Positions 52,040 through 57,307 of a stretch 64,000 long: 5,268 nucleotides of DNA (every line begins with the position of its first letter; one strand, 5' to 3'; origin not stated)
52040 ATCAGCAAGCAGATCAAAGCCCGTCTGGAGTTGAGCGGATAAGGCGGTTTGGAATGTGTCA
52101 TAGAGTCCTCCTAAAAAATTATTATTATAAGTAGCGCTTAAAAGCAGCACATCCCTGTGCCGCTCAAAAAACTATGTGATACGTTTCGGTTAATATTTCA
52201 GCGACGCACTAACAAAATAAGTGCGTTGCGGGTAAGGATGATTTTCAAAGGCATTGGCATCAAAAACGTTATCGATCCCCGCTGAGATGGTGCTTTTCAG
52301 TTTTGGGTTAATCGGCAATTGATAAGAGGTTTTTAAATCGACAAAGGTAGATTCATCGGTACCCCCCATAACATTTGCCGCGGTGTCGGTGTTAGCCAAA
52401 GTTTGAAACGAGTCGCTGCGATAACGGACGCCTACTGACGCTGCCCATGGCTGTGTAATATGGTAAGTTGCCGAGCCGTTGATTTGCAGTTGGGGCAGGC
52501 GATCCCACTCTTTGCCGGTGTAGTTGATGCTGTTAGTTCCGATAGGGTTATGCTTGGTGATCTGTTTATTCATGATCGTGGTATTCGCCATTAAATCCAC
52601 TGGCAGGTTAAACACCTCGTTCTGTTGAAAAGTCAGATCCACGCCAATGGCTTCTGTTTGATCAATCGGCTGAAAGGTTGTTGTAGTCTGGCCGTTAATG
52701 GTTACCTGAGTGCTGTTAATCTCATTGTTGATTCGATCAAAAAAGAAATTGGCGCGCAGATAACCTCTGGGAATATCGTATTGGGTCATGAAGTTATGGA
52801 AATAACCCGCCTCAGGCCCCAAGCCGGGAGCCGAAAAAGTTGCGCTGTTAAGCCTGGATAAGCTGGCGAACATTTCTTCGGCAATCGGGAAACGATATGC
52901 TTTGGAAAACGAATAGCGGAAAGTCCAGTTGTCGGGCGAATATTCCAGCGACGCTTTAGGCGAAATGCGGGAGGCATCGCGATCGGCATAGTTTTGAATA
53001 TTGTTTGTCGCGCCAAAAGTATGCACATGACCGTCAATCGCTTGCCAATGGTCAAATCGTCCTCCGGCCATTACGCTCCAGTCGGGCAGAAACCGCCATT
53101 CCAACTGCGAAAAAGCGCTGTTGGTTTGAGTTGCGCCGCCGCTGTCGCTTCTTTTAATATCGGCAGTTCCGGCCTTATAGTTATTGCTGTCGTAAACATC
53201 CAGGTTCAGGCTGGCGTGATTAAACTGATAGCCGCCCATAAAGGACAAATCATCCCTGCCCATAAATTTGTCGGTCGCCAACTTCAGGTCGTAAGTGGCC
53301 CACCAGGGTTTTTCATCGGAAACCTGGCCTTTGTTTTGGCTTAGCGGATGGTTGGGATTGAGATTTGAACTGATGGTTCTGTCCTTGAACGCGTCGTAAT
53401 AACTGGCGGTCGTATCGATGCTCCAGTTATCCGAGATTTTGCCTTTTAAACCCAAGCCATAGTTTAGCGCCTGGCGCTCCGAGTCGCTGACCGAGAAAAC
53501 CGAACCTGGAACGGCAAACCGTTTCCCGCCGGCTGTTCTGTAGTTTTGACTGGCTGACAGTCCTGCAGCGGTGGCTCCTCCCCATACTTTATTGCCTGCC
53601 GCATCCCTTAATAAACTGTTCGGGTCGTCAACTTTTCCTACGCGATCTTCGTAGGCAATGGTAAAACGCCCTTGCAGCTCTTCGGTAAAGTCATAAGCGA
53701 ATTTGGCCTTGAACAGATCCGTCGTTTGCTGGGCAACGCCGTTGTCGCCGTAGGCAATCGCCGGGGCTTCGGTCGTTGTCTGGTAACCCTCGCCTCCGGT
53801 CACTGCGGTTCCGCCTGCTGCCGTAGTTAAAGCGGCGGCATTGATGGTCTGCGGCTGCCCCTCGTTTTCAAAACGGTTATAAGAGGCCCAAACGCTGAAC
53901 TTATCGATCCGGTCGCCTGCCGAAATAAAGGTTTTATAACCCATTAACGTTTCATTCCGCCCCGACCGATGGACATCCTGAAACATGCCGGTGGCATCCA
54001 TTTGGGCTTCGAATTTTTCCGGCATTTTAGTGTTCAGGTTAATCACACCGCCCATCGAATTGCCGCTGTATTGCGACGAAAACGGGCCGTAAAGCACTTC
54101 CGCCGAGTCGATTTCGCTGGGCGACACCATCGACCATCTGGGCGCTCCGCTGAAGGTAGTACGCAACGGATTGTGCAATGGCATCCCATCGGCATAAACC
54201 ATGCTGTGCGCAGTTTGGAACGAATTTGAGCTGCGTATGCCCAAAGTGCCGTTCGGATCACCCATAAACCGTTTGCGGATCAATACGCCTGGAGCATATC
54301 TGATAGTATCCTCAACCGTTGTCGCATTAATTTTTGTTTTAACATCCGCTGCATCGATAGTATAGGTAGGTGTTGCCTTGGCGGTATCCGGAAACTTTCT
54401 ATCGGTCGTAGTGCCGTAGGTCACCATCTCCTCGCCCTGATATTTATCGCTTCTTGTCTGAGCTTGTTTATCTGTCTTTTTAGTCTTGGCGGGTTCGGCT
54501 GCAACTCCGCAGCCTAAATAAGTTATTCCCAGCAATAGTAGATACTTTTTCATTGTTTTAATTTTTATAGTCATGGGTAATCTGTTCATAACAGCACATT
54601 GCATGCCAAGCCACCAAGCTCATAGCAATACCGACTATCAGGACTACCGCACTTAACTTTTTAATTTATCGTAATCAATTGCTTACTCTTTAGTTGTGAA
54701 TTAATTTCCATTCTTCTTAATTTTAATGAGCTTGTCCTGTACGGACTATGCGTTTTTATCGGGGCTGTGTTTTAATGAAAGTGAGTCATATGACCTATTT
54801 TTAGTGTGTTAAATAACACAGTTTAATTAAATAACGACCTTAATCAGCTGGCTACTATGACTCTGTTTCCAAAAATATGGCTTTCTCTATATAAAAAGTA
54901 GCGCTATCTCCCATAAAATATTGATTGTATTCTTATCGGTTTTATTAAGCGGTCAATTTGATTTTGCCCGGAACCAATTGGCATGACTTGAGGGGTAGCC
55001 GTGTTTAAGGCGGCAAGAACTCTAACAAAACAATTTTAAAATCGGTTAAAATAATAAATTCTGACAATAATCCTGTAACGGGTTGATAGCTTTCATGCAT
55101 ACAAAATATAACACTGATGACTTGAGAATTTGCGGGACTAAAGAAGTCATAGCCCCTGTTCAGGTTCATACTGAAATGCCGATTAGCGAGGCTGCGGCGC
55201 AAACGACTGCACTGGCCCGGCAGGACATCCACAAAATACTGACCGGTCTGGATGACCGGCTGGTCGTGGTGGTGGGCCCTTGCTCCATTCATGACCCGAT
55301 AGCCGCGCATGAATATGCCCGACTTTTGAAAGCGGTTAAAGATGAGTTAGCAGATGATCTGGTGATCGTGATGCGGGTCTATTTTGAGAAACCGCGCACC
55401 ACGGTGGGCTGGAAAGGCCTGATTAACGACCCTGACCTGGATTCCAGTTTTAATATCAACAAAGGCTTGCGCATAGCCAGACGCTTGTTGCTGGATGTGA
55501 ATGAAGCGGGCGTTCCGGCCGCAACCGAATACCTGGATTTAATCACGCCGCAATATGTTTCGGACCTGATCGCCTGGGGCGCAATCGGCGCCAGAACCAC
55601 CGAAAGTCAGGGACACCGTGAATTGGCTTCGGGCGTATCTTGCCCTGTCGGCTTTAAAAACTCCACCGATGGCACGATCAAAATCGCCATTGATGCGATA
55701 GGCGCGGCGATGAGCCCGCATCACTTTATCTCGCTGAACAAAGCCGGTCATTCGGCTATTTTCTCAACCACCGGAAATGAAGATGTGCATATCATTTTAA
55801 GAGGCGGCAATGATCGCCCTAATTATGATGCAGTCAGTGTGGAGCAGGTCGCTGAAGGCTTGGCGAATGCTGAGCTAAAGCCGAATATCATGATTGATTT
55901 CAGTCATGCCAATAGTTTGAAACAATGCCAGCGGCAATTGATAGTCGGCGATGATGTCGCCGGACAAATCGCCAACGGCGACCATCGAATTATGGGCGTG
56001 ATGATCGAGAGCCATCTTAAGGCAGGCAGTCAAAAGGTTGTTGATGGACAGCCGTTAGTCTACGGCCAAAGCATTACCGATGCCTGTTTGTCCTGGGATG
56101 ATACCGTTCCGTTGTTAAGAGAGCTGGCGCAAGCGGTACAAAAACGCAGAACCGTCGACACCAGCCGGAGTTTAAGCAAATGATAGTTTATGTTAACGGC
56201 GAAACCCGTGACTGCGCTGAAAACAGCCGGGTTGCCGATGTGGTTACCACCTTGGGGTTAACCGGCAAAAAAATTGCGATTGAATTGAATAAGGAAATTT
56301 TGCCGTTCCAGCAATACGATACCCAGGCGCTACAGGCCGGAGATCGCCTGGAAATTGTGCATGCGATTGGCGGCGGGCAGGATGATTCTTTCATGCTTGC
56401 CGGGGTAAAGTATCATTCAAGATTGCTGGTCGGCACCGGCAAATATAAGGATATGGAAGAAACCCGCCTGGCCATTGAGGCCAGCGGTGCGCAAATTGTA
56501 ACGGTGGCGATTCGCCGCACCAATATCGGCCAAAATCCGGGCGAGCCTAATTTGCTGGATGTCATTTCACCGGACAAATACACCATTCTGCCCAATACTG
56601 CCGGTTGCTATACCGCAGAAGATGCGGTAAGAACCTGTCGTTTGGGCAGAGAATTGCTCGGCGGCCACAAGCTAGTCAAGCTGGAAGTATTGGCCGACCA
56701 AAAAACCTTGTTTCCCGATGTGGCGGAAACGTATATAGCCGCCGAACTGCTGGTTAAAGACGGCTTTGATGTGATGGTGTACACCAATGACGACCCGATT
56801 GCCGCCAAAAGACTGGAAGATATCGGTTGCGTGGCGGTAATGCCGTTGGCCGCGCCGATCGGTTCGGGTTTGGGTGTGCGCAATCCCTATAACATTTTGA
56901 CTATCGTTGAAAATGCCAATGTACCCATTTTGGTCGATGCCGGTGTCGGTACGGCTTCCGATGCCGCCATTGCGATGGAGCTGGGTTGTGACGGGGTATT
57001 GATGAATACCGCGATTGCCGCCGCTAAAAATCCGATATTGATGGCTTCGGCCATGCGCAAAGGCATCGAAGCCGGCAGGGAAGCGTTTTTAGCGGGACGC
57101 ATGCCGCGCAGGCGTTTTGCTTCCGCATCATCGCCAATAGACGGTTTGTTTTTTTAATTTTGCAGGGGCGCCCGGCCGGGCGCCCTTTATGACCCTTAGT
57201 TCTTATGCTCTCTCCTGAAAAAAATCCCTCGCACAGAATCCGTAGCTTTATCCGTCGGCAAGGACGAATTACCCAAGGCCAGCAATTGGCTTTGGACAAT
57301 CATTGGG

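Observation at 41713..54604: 13-kb single-strand block: 2 TonB-dependent receptors + BNR-propeller lipoprotein + ABC ATPase/2x DUF3526 permeases + DedA + TonB-ExbB-ExbD; candidate uncharacterised uptake/trafficking system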

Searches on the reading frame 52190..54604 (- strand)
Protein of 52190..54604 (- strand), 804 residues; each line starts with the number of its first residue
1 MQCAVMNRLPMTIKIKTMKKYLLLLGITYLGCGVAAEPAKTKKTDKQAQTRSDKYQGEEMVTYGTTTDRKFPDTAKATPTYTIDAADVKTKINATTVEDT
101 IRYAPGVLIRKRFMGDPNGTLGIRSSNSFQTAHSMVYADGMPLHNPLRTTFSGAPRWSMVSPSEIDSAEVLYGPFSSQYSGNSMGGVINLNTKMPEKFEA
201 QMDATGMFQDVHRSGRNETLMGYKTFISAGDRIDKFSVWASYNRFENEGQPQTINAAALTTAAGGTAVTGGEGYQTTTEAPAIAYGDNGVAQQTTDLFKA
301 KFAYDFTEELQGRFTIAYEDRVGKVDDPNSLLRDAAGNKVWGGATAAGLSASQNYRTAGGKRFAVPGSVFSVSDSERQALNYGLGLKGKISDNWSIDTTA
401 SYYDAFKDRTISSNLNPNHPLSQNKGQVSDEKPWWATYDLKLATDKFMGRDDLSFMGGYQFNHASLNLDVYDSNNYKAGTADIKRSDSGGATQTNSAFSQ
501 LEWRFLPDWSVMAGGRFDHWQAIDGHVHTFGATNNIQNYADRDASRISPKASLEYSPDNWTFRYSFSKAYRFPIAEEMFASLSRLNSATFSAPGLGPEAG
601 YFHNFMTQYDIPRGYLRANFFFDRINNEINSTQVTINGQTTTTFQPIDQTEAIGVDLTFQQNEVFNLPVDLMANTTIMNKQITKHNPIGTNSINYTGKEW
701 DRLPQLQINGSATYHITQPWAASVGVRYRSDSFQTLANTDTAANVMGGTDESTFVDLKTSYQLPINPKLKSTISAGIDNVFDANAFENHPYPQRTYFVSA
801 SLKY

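Call 3: search_protein_families(library=pfam, proteins=[window:52190-54604:-])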
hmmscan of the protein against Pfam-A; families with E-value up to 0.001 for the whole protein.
window:52190-54604:- (804 aa): 2 families
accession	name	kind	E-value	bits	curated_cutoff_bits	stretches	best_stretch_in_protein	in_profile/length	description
PF00593.30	TonB_dep_Rec_b-barrel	-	9.3e-37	128.3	27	1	324-780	7-436/436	TonB dependent receptor-like, beta-barrel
PF07715.20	Plug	-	1.6e-14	54.8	23.9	1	78-187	7-107/107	TonB-dependent Receptor Plug Domain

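Call 4: search_protein_families(library=ncbifam, proteins=[window:52190-54604:-])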
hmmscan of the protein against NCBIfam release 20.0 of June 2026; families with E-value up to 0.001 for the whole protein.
window:52190-54604:- (804 aa): 14 families
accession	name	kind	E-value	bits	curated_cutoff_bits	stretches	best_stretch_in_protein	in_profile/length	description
TIGR01786.1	TonB-hemlactrns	subfamily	1.5e-29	102.9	323.75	1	80-783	24-684/719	TonB-dependent hemoglobin/transferrin/lactoferrin family receptor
TIGR01785.1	TonB-hemin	subfamily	5.6e-23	81.3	316.85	1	61-799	5-672/677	TonB-dependent heme/hemoglobin receptor family protein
NF049945.1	TonB_dep_FCYXU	equivalog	6.2e-15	54.8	825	1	129-201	103-175/697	TonB-dependent receptor, FCYXU motif-type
NF010010.0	PRK13483.1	equivalog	1.8e-12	46.1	927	2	46-218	23-189/660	ligand-gated channel protein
NF010038.0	PRK13513.1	equivalog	3.2e-11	42.5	942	2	58-217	36-190/659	ligand-gated channel protein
TIGR01779.1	TonB-B12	equivalog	4.5e-11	42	599.7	1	77-197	46-158/614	TonB-dependent vitamin B12 receptor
NF007926.1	PRK10641.1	equivalog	1.4e-07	30.5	836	1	72-204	40-164/617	TonB-dependent vitamin B12 receptor BtuB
NF010048.1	PRK13524.1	subfamily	6.5e-07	28.2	493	1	34-274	15-257/744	FepA family TonB-dependent siderophore receptor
NF007478.2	PRK10064.1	equivalog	2e-06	26.4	745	1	55-264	28-224/663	catecholate siderophore receptor CirA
NF050067.1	TonBEntbctnRecCfrA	equivalog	6.3e-06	24.8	1200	1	163-216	128-182/698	TonB-dependent ferric enterobactin receptor CfrA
NF010012.0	PRK13486.1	equivalog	6.4e-06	24.8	924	0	159-220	124-186/696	TonB-dependent receptor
NF010051.0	PRK13528.1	subfamily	9.6e-06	24.1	583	1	46-261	22-238/727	FepA family TonB-dependent siderophore receptor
NF010011.0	PRK13484.1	equivalog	0.0003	19.2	1197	1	159-216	124-184/682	IreA family TonB-dependent siderophore receptor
NF053590.1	TonB_dep_TOL0244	equivalog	0.00054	18.7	645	0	77-199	29-146/604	TOL_0244 family TonB-dependent receptor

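Call 32: search_solved_structures(query=window:52190-54604:-, max_evalue=0.001)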
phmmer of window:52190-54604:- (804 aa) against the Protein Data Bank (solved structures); distinct sequences matched with E-value up to 0.001: 1.
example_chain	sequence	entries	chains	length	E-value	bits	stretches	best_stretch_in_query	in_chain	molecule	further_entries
5fp2_A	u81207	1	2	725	1.1e-06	30.7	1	75-219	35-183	FERRIC ENTEROBACTIN RECEPTOR PIRA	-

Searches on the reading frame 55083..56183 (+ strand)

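Call 7: search_protein_families(library=pfam, proteins=[window:55083-56183:+])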
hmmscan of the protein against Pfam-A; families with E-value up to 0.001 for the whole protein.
window:55083-56183:+ (366 aa): 1 family
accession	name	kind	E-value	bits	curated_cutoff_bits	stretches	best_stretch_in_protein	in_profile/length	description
PF00793.26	DAHP_synth_1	-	4.5e-91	304.9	25.5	1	46-343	8-267/270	DAHP synthetase I family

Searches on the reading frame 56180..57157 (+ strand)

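Call 7: search_protein_families(library=pfam, proteins=[window:56180-57157:+])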
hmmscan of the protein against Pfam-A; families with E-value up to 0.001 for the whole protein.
window:56180-57157:+ (325 aa): 3 families
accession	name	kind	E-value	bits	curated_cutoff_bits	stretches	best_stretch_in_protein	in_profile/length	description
PF05690.20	ThiG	-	2.4e-111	371.4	23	1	73-319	2-247/247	Thiazole biosynthesis protein ThiG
PF02597.26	ThiS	-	7.2e-14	52.5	22.5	1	3-66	1-76/76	ThiS family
PF00977.27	His_biosynth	-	0.00015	21.7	23.6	0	239-293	65-117/228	Histidine biosynthesis protein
